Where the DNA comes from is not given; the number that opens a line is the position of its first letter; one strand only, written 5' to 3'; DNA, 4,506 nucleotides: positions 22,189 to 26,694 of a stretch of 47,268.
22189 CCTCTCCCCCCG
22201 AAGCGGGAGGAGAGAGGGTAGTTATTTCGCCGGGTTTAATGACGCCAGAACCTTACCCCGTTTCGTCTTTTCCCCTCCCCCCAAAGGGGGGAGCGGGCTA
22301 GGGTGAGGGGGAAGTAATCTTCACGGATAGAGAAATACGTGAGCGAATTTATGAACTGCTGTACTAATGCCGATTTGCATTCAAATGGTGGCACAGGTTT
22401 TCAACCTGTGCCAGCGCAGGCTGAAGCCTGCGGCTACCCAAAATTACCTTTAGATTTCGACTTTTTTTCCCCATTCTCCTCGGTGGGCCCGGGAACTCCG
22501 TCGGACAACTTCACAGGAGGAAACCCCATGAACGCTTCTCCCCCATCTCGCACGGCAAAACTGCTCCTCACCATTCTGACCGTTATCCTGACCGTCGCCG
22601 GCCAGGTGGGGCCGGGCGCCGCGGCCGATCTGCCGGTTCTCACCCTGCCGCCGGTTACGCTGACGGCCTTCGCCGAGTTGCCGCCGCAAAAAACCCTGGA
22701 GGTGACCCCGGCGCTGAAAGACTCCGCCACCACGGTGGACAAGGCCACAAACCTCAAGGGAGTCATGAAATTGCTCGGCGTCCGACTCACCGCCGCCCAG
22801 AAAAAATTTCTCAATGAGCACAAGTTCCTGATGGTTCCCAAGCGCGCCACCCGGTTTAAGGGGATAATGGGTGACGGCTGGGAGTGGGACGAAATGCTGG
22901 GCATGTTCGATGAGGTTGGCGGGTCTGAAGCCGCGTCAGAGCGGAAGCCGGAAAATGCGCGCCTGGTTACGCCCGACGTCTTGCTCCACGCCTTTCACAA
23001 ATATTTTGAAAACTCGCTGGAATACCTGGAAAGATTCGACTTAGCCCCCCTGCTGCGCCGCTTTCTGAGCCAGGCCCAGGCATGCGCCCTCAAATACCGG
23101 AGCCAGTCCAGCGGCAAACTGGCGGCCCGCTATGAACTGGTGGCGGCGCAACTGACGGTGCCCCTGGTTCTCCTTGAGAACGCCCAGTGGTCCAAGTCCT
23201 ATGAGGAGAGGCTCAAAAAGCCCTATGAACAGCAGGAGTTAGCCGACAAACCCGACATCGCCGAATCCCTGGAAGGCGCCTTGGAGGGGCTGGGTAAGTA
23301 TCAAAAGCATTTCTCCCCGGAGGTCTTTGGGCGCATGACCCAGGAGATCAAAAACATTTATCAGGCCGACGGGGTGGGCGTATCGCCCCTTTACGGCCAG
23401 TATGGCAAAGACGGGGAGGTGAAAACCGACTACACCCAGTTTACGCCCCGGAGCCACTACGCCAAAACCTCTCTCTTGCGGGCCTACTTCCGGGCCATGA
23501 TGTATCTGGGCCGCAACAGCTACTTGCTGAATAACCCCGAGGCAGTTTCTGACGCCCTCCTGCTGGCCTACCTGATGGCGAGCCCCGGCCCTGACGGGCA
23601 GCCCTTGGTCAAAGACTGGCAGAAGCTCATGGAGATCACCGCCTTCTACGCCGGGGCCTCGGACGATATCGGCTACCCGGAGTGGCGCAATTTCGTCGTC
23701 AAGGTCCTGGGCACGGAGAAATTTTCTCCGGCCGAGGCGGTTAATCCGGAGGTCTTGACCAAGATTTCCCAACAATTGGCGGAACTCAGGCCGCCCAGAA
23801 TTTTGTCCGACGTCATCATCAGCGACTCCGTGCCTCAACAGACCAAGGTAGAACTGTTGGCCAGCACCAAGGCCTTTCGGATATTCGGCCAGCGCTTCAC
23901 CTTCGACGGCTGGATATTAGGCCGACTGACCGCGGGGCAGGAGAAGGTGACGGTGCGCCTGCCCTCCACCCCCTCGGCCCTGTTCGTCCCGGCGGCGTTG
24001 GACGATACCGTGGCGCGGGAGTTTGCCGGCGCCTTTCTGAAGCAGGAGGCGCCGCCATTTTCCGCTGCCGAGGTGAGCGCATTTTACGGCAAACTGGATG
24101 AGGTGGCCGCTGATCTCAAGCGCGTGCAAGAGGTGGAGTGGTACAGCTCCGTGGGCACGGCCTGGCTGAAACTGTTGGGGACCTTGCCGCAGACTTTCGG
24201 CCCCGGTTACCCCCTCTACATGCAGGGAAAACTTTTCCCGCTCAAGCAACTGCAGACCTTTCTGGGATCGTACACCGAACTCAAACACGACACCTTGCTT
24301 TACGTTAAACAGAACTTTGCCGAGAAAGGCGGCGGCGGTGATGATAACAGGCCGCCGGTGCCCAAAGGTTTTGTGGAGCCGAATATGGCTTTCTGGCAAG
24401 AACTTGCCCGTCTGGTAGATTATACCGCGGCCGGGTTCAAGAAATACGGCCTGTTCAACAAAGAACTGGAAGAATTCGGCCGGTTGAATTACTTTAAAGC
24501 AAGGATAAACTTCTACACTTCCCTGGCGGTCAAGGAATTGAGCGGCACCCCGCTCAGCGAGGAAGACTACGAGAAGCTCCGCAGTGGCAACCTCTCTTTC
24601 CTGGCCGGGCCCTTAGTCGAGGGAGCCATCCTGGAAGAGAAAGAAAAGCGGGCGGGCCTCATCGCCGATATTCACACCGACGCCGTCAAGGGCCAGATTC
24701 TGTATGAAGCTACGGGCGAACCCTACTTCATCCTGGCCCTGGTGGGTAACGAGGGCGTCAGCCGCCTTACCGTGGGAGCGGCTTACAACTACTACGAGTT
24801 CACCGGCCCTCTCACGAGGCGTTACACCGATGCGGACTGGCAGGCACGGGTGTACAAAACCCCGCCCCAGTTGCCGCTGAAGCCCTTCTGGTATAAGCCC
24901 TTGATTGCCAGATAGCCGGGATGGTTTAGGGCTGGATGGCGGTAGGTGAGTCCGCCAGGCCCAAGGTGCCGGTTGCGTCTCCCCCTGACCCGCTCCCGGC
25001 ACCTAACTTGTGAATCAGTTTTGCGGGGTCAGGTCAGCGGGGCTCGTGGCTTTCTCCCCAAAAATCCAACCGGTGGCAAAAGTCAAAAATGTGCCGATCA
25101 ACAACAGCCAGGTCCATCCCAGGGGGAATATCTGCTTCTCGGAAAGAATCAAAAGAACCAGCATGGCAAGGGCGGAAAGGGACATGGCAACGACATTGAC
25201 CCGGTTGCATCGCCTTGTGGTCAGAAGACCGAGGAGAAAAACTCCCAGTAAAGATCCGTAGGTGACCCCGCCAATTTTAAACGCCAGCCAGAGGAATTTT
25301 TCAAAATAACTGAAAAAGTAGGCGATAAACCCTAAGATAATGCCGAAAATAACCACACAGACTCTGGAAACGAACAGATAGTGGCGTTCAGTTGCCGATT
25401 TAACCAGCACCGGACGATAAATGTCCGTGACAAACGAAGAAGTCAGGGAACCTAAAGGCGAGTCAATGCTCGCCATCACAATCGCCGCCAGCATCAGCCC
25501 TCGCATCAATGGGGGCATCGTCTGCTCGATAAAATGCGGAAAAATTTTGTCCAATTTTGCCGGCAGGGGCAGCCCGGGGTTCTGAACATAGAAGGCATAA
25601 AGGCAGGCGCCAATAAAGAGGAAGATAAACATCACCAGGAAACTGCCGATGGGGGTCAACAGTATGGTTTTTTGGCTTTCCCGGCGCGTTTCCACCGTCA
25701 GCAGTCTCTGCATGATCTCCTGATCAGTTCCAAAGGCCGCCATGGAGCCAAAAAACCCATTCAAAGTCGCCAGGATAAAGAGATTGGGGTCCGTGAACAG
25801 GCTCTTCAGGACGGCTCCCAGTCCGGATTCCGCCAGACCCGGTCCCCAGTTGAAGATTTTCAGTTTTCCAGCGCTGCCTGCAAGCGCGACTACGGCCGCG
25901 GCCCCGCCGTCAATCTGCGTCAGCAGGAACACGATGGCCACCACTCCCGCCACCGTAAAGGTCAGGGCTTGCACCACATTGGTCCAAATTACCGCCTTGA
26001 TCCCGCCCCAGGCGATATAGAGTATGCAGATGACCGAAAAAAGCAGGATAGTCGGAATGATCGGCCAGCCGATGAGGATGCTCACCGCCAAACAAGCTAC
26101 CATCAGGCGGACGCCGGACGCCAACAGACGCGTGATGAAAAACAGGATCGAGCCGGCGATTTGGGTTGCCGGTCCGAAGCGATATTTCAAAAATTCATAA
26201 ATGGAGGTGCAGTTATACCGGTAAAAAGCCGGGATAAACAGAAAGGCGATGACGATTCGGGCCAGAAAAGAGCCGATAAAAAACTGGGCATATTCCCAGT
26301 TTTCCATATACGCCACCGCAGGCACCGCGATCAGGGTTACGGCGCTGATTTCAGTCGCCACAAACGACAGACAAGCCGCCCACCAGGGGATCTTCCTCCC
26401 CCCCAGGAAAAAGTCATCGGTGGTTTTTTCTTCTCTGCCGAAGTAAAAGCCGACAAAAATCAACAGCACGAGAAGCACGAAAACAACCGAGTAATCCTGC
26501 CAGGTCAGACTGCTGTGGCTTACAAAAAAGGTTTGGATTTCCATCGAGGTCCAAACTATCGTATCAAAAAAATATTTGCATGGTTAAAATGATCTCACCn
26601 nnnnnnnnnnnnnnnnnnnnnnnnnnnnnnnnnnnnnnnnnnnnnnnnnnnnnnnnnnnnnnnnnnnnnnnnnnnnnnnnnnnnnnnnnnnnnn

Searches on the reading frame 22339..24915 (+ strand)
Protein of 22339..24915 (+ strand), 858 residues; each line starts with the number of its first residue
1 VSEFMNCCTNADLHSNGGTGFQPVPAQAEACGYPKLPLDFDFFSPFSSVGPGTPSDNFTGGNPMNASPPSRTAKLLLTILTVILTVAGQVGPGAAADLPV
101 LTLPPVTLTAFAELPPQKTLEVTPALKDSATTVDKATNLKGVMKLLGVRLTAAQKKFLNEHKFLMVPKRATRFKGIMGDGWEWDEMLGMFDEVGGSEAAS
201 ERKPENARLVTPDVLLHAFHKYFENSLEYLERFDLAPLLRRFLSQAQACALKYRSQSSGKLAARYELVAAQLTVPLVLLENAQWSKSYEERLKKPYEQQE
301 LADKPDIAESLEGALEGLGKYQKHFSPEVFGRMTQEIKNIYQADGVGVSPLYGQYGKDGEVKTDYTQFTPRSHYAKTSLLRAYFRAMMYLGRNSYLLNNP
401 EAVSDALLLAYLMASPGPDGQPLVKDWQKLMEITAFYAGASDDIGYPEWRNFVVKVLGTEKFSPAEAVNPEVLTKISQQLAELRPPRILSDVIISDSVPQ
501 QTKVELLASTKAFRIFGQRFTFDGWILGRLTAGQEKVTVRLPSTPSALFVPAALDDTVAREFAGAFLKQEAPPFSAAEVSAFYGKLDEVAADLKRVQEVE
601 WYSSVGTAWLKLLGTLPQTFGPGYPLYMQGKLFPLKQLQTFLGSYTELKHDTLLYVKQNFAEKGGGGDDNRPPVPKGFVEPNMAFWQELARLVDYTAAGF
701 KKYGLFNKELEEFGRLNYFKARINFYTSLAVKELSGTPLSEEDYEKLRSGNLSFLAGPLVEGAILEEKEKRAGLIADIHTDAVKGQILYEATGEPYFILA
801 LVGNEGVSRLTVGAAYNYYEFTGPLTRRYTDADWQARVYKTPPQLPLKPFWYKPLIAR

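Call 44: search_protein_families(library=pfam, max_evalue=0.0001, proteins=[window:22339-24915:+])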
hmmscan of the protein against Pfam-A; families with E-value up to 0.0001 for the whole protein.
window:22339-24915:+ (858 aa): 1 family
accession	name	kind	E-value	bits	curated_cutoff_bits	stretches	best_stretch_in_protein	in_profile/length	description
PF11369.13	DUF3160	-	9.6e-121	404.8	25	1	152-851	2-631/632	Protein of unknown function (DUF3160)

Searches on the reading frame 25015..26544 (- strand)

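Call 44: search_protein_families(library=pfam, max_evalue=0.0001, proteins=[window:25015-26544:-])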
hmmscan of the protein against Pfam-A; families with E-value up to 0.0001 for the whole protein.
window:25015-26544:- (509 aa): 1 family
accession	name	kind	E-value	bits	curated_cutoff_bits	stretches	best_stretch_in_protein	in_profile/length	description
PF00474.23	SSF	-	1.9e-36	126.3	22.8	1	45-445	1-394/406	Sodium:solute symporter family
